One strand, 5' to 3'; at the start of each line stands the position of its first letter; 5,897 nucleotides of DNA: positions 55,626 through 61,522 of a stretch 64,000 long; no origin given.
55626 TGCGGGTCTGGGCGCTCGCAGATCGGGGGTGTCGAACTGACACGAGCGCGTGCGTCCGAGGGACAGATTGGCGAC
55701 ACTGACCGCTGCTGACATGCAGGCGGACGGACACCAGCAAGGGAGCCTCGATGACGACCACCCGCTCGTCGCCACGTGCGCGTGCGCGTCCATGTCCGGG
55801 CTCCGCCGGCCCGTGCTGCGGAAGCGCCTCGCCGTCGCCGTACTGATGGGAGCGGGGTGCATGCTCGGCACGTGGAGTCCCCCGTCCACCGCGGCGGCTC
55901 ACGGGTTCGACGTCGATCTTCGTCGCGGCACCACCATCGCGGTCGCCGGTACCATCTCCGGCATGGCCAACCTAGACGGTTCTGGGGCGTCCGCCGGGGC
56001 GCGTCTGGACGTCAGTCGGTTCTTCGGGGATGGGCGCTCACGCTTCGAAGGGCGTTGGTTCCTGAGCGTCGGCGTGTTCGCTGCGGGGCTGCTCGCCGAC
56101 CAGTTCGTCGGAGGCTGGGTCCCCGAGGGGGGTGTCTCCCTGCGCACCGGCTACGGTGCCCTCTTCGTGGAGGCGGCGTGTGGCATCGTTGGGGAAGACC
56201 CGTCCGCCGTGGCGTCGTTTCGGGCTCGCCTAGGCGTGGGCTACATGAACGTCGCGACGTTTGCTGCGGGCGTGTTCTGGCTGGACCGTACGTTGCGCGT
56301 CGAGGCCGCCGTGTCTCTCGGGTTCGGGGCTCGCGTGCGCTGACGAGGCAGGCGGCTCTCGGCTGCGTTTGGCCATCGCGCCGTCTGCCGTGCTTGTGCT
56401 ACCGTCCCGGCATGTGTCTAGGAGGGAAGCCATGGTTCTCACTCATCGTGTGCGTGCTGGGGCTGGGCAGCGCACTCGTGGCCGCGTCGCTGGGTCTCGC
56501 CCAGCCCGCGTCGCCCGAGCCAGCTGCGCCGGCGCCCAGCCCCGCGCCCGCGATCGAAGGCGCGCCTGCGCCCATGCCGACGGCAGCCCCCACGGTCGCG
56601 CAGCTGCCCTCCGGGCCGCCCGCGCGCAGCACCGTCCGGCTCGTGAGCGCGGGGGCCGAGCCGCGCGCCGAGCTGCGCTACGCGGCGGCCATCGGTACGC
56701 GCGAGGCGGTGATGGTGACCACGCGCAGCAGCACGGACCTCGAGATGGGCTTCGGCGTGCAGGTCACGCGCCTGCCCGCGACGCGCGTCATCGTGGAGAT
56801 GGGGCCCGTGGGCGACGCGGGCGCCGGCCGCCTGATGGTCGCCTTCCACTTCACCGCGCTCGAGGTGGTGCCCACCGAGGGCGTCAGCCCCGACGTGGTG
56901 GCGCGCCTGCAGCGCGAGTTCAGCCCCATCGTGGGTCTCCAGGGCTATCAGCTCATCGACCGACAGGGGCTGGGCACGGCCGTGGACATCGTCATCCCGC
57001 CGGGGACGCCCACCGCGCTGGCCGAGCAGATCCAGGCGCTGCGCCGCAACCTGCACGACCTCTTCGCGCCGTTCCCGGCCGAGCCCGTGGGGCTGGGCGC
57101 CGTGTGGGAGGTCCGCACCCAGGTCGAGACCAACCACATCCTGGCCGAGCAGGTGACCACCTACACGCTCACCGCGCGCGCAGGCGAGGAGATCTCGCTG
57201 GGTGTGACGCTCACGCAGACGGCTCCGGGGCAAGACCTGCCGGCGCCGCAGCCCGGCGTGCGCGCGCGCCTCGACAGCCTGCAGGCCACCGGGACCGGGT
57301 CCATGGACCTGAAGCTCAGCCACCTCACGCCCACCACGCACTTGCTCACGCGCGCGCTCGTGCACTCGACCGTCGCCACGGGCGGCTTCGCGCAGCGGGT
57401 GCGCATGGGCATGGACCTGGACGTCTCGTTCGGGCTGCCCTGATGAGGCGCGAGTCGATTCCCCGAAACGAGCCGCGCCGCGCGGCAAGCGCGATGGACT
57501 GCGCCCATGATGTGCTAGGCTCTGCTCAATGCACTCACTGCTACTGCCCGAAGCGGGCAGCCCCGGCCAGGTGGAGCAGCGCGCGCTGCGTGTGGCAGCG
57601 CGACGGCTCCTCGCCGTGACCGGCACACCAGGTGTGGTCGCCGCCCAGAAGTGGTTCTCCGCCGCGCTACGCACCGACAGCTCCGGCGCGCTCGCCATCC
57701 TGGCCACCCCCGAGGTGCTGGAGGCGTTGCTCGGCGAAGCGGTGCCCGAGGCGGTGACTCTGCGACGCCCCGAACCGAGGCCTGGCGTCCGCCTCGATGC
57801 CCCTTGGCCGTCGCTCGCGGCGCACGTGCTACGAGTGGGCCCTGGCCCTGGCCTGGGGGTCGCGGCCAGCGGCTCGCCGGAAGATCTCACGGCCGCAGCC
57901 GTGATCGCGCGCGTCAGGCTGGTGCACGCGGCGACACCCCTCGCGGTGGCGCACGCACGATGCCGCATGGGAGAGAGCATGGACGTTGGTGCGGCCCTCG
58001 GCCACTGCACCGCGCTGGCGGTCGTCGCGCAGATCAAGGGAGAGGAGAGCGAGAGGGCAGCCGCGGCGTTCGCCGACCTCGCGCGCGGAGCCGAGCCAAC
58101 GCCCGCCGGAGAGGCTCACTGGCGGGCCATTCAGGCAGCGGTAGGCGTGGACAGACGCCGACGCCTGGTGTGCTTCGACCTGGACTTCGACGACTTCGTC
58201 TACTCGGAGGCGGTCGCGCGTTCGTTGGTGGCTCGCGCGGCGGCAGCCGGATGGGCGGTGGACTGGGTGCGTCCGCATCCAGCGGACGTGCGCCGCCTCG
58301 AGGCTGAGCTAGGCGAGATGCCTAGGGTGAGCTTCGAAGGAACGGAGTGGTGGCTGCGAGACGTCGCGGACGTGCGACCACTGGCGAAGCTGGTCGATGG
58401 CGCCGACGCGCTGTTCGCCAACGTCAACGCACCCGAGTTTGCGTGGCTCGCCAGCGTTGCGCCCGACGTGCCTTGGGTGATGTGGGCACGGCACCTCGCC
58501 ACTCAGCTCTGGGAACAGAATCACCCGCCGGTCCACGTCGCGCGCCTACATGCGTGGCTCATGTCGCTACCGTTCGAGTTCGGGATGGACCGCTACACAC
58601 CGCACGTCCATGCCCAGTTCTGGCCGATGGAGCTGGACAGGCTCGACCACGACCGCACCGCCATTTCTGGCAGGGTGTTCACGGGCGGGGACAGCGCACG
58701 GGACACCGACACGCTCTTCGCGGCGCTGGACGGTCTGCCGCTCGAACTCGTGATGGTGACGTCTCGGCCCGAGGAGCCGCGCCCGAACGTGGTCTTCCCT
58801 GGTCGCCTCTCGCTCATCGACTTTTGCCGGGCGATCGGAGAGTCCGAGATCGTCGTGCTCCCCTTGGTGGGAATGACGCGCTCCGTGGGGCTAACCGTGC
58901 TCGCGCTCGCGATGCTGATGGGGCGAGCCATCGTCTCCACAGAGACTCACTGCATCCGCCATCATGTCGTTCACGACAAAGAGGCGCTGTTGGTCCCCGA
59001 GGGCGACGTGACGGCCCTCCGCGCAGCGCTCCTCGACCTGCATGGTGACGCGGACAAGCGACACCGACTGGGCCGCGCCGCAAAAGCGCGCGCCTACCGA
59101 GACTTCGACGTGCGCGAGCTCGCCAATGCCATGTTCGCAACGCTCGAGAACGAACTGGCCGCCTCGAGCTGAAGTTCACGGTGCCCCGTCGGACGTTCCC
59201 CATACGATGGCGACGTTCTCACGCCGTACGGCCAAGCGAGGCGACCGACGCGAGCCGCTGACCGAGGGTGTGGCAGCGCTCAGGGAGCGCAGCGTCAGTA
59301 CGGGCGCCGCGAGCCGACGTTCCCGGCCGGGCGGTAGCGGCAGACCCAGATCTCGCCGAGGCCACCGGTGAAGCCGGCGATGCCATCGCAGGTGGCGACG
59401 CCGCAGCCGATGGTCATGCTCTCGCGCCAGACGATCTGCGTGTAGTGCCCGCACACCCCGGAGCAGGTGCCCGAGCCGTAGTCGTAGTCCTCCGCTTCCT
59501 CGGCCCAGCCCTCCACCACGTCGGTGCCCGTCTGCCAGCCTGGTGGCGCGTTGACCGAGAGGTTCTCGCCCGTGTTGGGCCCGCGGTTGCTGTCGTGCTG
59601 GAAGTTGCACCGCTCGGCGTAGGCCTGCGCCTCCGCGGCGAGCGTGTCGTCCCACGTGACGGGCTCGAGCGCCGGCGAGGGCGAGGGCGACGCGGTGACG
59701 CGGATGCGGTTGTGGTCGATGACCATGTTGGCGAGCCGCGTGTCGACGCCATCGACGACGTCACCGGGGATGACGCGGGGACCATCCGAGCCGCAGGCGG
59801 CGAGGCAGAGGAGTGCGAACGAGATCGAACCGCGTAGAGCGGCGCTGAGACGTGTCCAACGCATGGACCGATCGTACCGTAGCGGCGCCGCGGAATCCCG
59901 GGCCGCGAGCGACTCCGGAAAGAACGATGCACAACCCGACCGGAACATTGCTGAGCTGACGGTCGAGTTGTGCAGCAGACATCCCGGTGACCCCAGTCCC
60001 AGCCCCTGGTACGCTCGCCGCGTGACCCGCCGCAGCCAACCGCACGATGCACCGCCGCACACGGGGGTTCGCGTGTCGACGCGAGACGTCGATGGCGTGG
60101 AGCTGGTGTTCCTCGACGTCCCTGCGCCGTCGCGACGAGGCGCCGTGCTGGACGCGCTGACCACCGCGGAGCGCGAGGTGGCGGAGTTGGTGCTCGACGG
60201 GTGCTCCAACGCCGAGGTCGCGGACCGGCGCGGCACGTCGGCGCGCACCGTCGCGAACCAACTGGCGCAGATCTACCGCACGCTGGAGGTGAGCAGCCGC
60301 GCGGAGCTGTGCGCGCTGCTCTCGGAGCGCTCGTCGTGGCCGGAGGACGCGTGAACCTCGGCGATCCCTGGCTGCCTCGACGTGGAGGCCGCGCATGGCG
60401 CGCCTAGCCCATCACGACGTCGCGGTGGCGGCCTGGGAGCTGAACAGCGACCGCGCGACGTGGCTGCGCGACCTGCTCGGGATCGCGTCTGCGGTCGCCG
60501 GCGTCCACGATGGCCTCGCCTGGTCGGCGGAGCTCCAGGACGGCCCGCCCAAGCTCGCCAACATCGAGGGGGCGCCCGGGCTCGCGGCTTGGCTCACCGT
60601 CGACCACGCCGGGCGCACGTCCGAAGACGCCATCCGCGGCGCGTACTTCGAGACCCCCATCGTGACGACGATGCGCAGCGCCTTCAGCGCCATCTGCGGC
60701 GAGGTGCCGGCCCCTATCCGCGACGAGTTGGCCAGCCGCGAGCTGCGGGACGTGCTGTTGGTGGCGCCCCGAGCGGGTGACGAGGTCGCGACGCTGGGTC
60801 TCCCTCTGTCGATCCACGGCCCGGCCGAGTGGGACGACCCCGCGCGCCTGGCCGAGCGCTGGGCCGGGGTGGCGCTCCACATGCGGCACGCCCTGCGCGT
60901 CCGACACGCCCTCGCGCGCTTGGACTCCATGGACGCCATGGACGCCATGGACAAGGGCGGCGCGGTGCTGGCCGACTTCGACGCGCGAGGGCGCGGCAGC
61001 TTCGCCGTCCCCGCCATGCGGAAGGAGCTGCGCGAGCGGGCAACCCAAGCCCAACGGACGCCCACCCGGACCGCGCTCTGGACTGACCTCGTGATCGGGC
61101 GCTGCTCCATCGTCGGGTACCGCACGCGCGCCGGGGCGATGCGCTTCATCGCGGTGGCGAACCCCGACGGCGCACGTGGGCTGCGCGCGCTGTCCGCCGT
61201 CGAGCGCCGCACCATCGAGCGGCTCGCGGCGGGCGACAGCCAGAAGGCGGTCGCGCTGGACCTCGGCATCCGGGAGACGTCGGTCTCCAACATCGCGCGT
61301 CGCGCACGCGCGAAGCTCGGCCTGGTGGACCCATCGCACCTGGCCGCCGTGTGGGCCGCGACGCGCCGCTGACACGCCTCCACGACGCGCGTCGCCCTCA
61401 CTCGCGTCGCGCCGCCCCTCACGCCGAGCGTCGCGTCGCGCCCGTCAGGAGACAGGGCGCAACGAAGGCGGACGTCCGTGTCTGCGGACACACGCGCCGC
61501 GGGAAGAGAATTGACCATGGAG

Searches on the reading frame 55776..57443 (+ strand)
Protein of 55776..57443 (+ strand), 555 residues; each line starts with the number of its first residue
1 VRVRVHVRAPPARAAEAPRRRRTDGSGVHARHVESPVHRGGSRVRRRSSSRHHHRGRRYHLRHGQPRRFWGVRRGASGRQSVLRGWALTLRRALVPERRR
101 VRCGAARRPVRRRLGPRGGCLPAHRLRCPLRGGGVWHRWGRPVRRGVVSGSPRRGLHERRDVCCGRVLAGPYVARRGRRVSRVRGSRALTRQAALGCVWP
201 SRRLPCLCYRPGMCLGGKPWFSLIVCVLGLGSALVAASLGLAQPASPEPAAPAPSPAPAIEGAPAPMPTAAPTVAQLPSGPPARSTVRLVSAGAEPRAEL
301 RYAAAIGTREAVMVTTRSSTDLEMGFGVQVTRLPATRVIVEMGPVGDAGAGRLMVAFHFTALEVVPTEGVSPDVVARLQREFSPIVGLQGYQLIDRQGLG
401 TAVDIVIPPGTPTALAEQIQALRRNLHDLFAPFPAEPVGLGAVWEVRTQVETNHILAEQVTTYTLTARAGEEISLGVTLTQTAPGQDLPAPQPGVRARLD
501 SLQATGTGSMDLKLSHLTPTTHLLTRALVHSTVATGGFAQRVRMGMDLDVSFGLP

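Call 21: search_protein_families(library=pfam, proteins=[window:55776-57443:+], max_evalue=0.1)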
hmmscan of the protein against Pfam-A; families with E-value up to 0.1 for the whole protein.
window:55776-57443:+ (555 aa): 1 family
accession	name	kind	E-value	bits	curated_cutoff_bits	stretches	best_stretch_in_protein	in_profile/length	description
PF19777.4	DUF6263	-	0.00023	21.3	26.7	1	420-511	99-188/196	Family of unknown function (DUF6263)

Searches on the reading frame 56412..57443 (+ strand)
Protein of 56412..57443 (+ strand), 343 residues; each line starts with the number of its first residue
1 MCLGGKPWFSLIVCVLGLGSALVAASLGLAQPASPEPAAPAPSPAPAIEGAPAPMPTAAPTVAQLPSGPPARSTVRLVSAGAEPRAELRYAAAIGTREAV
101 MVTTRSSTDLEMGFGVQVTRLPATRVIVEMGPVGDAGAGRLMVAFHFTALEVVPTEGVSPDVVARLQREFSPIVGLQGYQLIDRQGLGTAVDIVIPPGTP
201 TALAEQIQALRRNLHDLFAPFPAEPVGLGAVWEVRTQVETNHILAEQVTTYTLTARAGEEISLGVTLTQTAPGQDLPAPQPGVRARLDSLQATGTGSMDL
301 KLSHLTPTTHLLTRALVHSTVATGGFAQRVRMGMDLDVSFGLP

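Call 58: search_protein_families(library=pfam, proteins=[window:56412-57443:+], max_evalue=0.01)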
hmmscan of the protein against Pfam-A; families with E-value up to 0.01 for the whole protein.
window:56412-57443:+ (343 aa): 1 family
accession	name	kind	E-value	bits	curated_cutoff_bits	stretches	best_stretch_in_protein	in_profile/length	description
PF19777.4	DUF6263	-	0.0001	22.4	26.7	1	208-299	99-188/196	Family of unknown function (DUF6263)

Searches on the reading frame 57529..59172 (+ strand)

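Call 3: search_protein_families(library=pfam, proteins=[window:57529-59172:+], max_evalue=0.01)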
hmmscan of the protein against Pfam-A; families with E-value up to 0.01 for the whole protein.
window:57529-59172:+ (547 aa): 2 families
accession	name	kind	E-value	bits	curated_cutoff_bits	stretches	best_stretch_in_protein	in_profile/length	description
PF13692.12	Glyco_trans_1_4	-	3e-09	37.7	27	1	418-506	58-141/142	Glycosyl transferases group 1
PF00534.26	Glycos_transf_1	-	7.7e-05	22.7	26.4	1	417-520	71-171/172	Glycosyl transferases group 1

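Call 5: search_protein_families(library=ncbifam, proteins=[window:57529-59172:+], max_evalue=0.01)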
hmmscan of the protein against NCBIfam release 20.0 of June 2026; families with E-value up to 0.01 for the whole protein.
window:57529-59172:+ (547 aa): 4 families
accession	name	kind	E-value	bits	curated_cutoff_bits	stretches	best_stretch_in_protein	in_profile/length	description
NF041876.1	EPS_EpsE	equivalog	1.2e-07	31.3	400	1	451-534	306-388/389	exopolysaccharide biosynthesis GT4 family glycosyltransferase EpsE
TIGR03088.1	stp2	hypoth_equivalog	5.1e-06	25.8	409.05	1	437-535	271-366/374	TIGR03088 family PEP-CTERM/XrtA system glycosyltransferase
TIGR03999.1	thiol_BshA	equivalog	2e-05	23.7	273.7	1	446-532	278-363/375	N-acetyl-alpha-D-glucosaminyl L-malate synthase BshA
NF007640.0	PRK10307.1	subfamily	9.4e-05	21.5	276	1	464-541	329-406/411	WcaI family glycosyltransferase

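Call 6: search_protein_families(library=padloc, proteins=[window:57529-59172:+], max_evalue=0.01)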
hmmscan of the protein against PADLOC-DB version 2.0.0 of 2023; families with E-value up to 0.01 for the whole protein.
window:57529-59172:+ (547 aa): 0 families

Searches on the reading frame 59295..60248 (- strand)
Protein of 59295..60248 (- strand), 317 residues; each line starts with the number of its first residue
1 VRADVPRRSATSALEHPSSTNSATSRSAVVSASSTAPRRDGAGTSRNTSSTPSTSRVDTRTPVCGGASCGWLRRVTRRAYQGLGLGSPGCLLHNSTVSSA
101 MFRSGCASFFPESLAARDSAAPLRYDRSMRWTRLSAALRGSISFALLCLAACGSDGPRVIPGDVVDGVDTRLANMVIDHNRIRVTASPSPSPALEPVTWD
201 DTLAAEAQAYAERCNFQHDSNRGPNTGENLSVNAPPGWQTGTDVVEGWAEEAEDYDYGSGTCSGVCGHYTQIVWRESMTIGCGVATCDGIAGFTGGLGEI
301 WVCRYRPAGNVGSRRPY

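Call 21: search_protein_families(library=pfam, proteins=[window:59295-60248:-], max_evalue=0.1)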
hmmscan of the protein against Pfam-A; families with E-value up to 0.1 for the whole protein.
window:59295-60248:- (317 aa): 1 family
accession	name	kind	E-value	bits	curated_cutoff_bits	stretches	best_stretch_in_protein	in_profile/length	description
PF00188.32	CAP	-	6.8e-24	85.4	21.1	1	179-305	4-117/117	Cysteine-rich secretory protein family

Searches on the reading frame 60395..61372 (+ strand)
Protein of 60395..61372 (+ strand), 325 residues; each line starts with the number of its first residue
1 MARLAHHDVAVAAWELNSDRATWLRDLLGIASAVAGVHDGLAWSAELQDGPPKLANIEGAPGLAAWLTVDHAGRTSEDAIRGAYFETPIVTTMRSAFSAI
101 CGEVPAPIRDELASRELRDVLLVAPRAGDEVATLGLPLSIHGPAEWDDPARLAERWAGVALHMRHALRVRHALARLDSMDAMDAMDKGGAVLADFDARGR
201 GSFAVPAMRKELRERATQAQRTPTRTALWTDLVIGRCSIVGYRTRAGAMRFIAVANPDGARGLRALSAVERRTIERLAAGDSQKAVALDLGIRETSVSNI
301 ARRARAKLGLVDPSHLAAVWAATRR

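Call 58: search_protein_families(library=pfam, proteins=[window:60395-61372:+], max_evalue=0.01)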
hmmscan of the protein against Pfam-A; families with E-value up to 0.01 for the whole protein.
window:60395-61372:+ (325 aa): 1 family
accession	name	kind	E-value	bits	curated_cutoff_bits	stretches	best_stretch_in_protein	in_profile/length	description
PF00196.25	GerE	-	0.00091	19.3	23.5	1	265-316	2-53/57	Bacterial regulatory proteins, luxR family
